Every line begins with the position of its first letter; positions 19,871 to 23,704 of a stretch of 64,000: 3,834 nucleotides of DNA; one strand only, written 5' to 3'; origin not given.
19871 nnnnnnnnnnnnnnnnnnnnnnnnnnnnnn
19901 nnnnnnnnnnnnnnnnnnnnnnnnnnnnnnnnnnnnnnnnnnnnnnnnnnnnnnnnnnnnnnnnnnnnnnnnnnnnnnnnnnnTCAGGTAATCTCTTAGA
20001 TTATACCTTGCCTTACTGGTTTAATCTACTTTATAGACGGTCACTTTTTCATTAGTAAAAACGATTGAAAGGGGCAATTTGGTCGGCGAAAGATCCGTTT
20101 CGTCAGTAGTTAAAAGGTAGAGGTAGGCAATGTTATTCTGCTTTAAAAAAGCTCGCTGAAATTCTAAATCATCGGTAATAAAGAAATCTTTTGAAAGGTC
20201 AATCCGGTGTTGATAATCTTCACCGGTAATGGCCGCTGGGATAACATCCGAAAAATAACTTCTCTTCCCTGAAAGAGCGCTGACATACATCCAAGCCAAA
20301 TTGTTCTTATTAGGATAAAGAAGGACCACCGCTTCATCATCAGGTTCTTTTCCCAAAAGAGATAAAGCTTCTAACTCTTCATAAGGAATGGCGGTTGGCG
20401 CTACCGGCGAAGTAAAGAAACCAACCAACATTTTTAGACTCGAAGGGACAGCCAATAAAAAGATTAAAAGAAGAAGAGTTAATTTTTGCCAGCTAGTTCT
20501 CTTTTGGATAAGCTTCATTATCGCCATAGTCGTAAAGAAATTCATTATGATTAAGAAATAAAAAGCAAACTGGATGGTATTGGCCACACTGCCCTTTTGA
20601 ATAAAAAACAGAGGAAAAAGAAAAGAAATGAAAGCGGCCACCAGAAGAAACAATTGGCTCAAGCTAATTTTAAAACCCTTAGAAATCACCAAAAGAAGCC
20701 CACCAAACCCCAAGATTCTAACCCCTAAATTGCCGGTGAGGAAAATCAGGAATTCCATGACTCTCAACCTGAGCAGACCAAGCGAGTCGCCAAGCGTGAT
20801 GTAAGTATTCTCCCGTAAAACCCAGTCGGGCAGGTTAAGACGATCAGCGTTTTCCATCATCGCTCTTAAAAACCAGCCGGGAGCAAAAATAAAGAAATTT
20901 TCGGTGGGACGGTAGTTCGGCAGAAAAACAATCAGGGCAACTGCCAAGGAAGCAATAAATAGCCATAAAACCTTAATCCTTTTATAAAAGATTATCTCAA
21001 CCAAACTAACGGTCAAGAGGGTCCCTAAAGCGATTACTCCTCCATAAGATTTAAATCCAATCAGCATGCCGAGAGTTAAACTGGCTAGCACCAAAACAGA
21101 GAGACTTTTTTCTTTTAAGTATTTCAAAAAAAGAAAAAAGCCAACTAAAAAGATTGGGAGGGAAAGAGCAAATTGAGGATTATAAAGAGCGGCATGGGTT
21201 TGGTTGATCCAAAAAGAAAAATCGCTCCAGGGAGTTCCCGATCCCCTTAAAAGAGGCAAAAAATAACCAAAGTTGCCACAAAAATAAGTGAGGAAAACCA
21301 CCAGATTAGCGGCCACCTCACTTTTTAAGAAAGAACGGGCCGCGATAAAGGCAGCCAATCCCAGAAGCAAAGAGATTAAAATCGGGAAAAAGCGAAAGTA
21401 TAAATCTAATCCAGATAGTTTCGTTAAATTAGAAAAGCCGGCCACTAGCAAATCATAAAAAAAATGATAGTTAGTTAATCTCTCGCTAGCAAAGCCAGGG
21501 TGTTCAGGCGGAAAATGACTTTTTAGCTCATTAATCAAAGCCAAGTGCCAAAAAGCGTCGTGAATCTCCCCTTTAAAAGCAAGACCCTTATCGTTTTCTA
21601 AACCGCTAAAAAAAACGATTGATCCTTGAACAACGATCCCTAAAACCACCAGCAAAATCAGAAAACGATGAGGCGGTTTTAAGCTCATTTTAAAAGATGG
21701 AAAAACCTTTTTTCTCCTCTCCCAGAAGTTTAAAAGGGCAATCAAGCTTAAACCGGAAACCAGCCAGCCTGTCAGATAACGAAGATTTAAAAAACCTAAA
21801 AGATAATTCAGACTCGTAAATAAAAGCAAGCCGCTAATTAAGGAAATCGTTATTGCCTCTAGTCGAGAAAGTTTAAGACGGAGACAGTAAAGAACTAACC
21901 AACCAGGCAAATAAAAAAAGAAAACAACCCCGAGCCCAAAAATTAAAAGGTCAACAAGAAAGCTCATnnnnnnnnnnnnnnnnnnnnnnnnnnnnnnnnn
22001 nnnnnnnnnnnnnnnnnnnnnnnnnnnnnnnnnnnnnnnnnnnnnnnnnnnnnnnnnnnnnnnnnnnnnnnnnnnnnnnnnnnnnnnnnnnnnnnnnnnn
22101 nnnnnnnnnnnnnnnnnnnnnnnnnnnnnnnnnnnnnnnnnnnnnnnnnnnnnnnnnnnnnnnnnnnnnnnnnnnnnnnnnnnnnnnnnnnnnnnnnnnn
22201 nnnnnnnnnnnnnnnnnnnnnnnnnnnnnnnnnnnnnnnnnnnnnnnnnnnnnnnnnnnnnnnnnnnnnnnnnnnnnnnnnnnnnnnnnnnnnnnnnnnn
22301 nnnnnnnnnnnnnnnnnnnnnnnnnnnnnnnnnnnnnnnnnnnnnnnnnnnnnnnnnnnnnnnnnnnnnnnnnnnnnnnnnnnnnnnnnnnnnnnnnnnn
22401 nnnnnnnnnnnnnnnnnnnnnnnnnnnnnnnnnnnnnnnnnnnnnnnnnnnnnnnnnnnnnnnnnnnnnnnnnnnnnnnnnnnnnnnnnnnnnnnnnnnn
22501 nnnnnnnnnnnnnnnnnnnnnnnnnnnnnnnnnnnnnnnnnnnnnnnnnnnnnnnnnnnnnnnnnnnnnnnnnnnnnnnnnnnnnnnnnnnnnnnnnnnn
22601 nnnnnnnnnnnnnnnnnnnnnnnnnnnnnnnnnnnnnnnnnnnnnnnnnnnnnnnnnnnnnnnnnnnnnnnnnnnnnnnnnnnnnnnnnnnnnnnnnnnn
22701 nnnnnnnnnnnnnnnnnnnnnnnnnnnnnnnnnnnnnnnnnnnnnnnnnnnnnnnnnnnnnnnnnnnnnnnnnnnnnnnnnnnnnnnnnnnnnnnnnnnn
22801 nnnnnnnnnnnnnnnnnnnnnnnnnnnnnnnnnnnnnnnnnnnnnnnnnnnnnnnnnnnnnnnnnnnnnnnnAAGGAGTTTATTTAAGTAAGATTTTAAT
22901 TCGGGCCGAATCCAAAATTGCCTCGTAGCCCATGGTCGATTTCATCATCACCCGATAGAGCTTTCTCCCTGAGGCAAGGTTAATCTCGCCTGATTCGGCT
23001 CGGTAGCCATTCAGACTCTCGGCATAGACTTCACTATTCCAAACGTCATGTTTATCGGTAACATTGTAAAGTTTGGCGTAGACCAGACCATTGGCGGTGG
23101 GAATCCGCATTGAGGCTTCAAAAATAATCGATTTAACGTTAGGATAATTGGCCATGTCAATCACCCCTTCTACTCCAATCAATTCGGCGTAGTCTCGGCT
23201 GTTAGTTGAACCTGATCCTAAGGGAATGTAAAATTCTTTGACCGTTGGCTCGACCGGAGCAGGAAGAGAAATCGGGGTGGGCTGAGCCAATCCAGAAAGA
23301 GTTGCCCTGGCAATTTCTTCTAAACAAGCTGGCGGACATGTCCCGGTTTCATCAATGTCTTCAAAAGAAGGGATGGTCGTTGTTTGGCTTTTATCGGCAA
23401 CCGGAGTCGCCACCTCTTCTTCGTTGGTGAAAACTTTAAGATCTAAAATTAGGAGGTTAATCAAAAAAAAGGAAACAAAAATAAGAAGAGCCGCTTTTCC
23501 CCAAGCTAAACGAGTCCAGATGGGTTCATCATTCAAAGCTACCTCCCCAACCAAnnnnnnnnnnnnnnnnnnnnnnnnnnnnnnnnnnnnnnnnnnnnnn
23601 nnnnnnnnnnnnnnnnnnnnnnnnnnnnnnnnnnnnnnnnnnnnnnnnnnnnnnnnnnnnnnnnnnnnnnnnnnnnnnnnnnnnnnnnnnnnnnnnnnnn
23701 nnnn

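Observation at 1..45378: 45-kb single-strand supercluster of lipid-carrier-dependent (GT-C type) glycosylation machinery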

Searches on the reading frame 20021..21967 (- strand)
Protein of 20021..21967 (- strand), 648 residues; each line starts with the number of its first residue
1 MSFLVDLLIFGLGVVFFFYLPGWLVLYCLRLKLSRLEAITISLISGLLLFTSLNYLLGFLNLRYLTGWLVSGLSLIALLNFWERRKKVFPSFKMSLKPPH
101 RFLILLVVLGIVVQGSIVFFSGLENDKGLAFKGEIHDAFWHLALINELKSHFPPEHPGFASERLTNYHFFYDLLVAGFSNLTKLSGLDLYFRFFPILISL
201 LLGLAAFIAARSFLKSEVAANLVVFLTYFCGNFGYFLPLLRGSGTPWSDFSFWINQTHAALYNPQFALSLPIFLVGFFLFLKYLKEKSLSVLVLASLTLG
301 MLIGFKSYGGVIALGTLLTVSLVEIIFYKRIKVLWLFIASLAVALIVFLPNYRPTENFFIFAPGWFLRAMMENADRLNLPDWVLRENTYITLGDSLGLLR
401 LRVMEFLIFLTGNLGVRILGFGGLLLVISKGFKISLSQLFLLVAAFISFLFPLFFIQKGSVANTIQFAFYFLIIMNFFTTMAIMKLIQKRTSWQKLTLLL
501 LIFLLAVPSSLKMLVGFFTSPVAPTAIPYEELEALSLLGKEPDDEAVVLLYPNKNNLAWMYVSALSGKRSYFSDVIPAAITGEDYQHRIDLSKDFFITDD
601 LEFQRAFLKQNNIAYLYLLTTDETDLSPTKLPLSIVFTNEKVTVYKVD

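Call 4: search_protein_families(library=pfam, proteins=[window:20021-21967:-], max_evalue=0.01)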
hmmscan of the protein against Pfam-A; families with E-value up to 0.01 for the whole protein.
window:20021-21967:- (648 aa): 0 families

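Call 15: search_protein_families(library=ncbifam, proteins=[window:20021-21967:-], max_evalue=0.01)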
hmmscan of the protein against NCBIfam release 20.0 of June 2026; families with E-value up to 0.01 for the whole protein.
window:20021-21967:- (648 aa): 0 families

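Call 16: search_protein_families(library=pfam, proteins=[window:20021-21967:-], max_evalue=10)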
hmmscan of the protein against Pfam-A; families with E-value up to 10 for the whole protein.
window:20021-21967:- (648 aa): 1 family
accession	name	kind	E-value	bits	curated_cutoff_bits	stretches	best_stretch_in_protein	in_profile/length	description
PF07069.16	PRRSV_2b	-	0.049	14.6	25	1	4-34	26-55/73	Porcine reproductive and respiratory syndrome virus 2b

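Call 32: find_homologous_proteins(query=window:20021-21967:-, max_evalue=0.00001)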
Query window:20021-21967:- (648 aa): 44 proteins with E <= 0.00001 among 8000 candidates.
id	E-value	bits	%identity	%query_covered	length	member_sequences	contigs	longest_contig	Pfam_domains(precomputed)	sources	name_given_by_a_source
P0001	0.0e+0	1403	100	100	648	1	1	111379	-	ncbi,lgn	-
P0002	3.4e-293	992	71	100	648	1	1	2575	-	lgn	-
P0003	1.9e-247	841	62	100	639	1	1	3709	-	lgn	-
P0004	2.6e-141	491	43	99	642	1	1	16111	-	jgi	-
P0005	3.0e-141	490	42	99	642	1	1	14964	-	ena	-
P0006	1.9e-137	478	43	97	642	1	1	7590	-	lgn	-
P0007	1.8e-136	475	43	100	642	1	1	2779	-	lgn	-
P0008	4.1e-135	470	41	95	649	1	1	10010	-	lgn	-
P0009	9.1e-135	469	41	99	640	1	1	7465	-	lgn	-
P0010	2.5e-129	451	41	97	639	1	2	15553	-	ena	-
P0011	1.7e-115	405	37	100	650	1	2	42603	-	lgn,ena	-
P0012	6.5e-108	380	34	97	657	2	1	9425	-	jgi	-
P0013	1.3e-98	349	34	100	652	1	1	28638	-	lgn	-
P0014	7.4e-96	340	37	99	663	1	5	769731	-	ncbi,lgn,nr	ncbi:hypothetical protein HYU45_02380 [Candidatus Daviesbacteria bacterium]|nr:hypothetical protein 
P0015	6.4e-94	334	35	99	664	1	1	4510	-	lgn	-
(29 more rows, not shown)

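Call 36: find_encoding_contigs(protein=P0001, flank=1000, max_places=3)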
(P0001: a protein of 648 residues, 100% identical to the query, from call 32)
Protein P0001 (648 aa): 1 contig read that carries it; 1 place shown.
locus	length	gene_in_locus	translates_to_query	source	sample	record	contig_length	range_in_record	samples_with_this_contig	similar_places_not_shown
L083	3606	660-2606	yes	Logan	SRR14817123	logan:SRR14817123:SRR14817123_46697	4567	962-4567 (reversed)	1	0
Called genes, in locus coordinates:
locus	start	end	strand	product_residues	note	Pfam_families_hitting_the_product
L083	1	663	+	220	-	?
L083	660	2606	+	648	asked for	-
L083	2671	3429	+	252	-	PF00535:Glycos_transf_2, PF10111:Glyco_tranf_2_2 (weak)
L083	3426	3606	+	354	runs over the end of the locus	PF13439:Glyco_transf_4, PF00534:Glycos_transf_1, PF13692:Glyco_trans_1_4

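Call 50: predict_structure(alignment_id=A2)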
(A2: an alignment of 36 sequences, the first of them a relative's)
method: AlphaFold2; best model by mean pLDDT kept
length: 648 residues; sequences in the alignment: 36
mean_pLDDT: 93.2   pTM: 0.93
mean pLDDT of the five models: 93.2, 92.9, 92.6, 92.1, 92.0
residues with pLDDT >= 90: 546; 70-90: 87; 50-70: 10; < 50: 5
segments of 3 or more residues with pLDDT < 50: 88-92
pLDDT, mean of each block of 10 residues (from residue 1): 91 97 95 94 98 96 95 94 65 70 97 91 91 89 96 94 93 98 95 97 98 97 97 92 87 91 93 99 96 98 96 98 96 98 96 84 93 90 95 96 95 96 95 95 97 89 92 98 95 94 94 84 82 96 93 93 96 93 92 94 95 96 84 95 96
secondary structure, 60 per line:
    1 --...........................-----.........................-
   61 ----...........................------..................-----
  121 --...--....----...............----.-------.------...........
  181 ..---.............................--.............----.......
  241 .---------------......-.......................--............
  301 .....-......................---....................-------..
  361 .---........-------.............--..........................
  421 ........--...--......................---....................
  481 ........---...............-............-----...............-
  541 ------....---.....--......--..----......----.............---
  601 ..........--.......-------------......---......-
elements in order: H3-29 H35-59 H65-91 H98-115 E123-125 E128-131 H136-150 H170-182 H186-214 H217-229 H234-241 H257-262 H264-286 H289-305 H307-328 H332-351 E359-361 H365-372 H380-392 H395-428 H436-454 E455-457 H461-488 H492-506 H508-519 E525-528 H529-539 E547-550 H554-558 H561-566 H575-580 H585-597 H601-610 E613-619 E633-638 E642-647

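Call 54: fold_search(model_id=the predicted structure, library=pdb)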
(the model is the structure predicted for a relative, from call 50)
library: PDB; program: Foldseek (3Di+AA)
matches with E <= 10: 262; with E <= 0.001: 16
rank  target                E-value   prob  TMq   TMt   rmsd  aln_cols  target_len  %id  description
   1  6ezn_F                7.5e-08  1.00  0.49  0.49  13.3       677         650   12  Cryo-EM structure of the yeast oligosaccharyltransferase (OST) complex (released 2018-01-17)
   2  9n9j_I                8.8e-08  1.00  0.46  0.44  15.1       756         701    9  Structure of a GRP94 folding intermediate engaged with a CCDC134- and FKBP11-bound secretory translocon (released 2025-11-19)
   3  8age_A                1.1e-07  1.00  0.48  0.48  13.2       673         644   11  Structure of yeast oligosaccharylransferase complex with acceptor peptide bound (released 2022-12-07)
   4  7oci_F                1.4e-07  1.00  0.49  0.50  13.2       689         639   12  Cryo-EM structure of yeast Ost6p containing oligosaccharyltransferase complex (released 2022-02-16)
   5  8b6l_I                2.5e-07  1.00  0.47  0.45  15.1       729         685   10  Subtomogram average of the human Sec61-TRAP-OSTA-translocon (released 2022-12-07)
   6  3wak                  3.8e-07  1.00  0.47  0.37  13.8       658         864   12  Crystal structure of the Archaeoglobus fulgidus oligosaccharyltransferase (O29867_ARCFU) in the apo form (released 2013-10-30)
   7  7zlg_A                6.0e-07  1.00  0.40  0.40  15.8       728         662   10  Cryo-EM structure of C-mannosyltransferase CeDPY19, in complex with acceptor peptide and bound to CMT2-Fab and anti-Fa (released 2023-01-11)
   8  6gxc_A                1.1e-06  1.00  0.47  0.44  14.9       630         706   11  Bacterial oligosaccharyltransferase PglB in complex with an inhibitory peptide and a reactive lipid-linked oligosaccha (released 2018-11-14)
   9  7zlh_A                1.5e-06  1.00  0.45  0.45  12.6       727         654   10  Cryo-EM structure of C-mannosyltransferase CeDPY19, in apo state, bound to CMT2-Fab and anti-Fab nanobody (released 2023-01-11)
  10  8agb_A                1.5e-06  1.00  0.48  0.48  12.8       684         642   12  Structure of yeast oligosaccharylransferase complex with lipid-linked oligosaccharide bound (released 2022-12-07)
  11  6s7o_A                2.7e-06  1.00  0.48  0.47  14.1       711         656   10  Cryo-EM structure of human oligosaccharyltransferase complex OST-A (released 2019-12-18)
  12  5ogl_A                3.0e-06  1.00  0.45  0.42  14.9       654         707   11  Structure of bacterial oligosaccharyltransferase PglB in complex with an acceptor peptide and an lipid-linked oligosac (released 2017-10-25)
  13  7zli_A                4.5e-06  1.00  0.41  0.41  16.3       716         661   11  Cryo-EM structure of C-mannosyltransferase CeDPY19, in complex with Dol25-P-Man and bound to CMT2-Fab and anti-Fab nan (released 2023-01-11)
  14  3rce_A                5.8e-06  1.00  0.47  0.45  11.7       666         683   12  Bacterial oligosaccharyltransferase PglB (released 2011-06-15)
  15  8if8_C                1.8e-05  1.00  0.52  0.55  13.4       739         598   10  Arabinosyltransferase AftA (released 2023-05-31)
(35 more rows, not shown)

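Call 60: find_encoding_contigs(protein=P0014, flank=10000, max_places=1)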
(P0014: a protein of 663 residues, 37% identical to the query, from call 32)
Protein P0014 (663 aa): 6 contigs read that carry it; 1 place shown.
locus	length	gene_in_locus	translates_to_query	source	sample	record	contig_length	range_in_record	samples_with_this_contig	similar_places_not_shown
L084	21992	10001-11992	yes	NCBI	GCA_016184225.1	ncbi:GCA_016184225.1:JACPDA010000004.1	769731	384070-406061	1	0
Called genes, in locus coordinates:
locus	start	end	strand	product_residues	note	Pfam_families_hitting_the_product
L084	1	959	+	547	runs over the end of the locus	PF10131:PTPS_related, PF13231:PMT_2 (weak)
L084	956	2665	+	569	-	PF10131:PTPS_related (weak)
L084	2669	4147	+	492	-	PF01943:Polysacc_synt, PF13440:Polysacc_synt_3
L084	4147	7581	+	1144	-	-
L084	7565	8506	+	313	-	-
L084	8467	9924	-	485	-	PF13231:PMT_2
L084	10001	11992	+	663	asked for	-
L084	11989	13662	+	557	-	-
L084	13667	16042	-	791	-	PF09586:YfhO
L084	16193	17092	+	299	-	PF00535:Glycos_transf_2, PF10111:Glyco_tranf_2_2 (weak), PF13641:Glyco_tranf_2_3 (weak)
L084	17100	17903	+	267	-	PF00535:Glycos_transf_2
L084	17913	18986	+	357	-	PF00534:Glycos_transf_1, PF13692:Glyco_trans_1_4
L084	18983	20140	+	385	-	-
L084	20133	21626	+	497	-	PF13231:PMT_2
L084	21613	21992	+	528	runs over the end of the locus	PF13231:PMT_2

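Call 86: search_protein_representatives(alignment_id=A2)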
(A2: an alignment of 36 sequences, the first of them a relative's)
Query: 36 sequences, 658 profile positions. Proteins with E-value up to 0.001 (for the whole library): 4264; up to 1e-10: 2218; up to 1e-30: 1253. The best 150 are listed.
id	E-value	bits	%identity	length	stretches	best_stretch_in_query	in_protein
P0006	6.1e-237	804.8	-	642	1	1-656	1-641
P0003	3.2e-233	792.5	-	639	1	1-656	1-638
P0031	7.2e-226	768.2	-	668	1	2-657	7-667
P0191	8.8e-226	767.9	-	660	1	3-656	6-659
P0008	8.9e-226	767.9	-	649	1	3-657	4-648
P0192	3.4e-224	762.7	-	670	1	4-657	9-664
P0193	9.7e-221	751.2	-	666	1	5-657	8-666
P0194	1.7e-220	750.4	-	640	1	5-656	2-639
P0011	1.3e-216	737.6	-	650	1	3-656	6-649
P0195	1.3e-211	721.0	-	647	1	3-657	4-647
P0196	3.6e-207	706.4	-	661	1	1-657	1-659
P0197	5.8e-205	699.1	-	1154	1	4-656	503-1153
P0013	1.4e-204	697.9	-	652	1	3-656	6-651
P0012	2.3e-204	697.1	-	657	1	4-657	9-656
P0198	4.3e-204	696.2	-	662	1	4-657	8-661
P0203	9.5e-197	672.0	-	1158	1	3-657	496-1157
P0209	8.5e-187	639.1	-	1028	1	88-657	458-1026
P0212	3.4e-184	630.5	-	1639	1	11-656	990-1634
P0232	3.7e-173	594.0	-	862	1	4-656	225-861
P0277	1.7e-146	505.9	-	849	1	73-657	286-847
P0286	6.2e-142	490.8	-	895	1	73-656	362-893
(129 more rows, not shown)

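Call 87: search_protein_families(library=pfam, proteins=[P0197, P0203, P0212, P0209, P0232, P0277, P0286], max_evalue=0.001)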
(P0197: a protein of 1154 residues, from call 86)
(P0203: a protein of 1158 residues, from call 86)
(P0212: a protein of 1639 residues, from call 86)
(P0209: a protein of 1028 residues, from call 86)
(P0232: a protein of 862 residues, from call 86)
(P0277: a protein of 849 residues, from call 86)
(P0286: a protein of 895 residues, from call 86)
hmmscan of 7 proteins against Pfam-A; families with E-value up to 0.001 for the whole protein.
P0197 (1154 aa): 0 families

P0203 (1158 aa): 0 families

P0212 (1639 aa): 2 families
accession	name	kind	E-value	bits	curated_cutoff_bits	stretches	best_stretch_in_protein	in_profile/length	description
PF13440.11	Polysacc_synt_3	-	9.5e-55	186.3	23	1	50-333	2-283/293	Polysaccharide biosynthesis protein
PF01943.22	Polysacc_synt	-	3.6e-27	95.9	28.2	1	27-294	3-274/274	Polysaccharide biosynthesis protein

P0209 (1028 aa): 0 families

P0232 (862 aa): 0 families

P0277 (849 aa): 0 families

P0286 (895 aa): 0 families

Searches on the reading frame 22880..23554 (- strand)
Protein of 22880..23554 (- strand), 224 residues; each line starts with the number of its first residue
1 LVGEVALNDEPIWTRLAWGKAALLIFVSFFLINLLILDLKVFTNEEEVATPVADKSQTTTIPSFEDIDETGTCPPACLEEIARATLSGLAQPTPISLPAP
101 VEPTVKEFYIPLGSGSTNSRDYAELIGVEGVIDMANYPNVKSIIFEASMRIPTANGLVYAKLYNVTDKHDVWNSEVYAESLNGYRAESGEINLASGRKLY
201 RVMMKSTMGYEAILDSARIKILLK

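Call 4: search_protein_families(library=pfam, proteins=[window:22880-23554:-], max_evalue=0.01)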
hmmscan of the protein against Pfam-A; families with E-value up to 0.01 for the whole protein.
window:22880-23554:- (224 aa): 0 families

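Call 16: search_protein_families(library=pfam, proteins=[window:22880-23554:-], max_evalue=10)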
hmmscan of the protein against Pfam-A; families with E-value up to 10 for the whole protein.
window:22880-23554:- (224 aa): 0 families

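Call 42: search_protein_families(library=ncbifam, proteins=[window:22880-23554:-], max_evalue=0.0001)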
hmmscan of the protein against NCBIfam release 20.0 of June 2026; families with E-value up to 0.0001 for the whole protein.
window:22880-23554:- (224 aa): 0 families
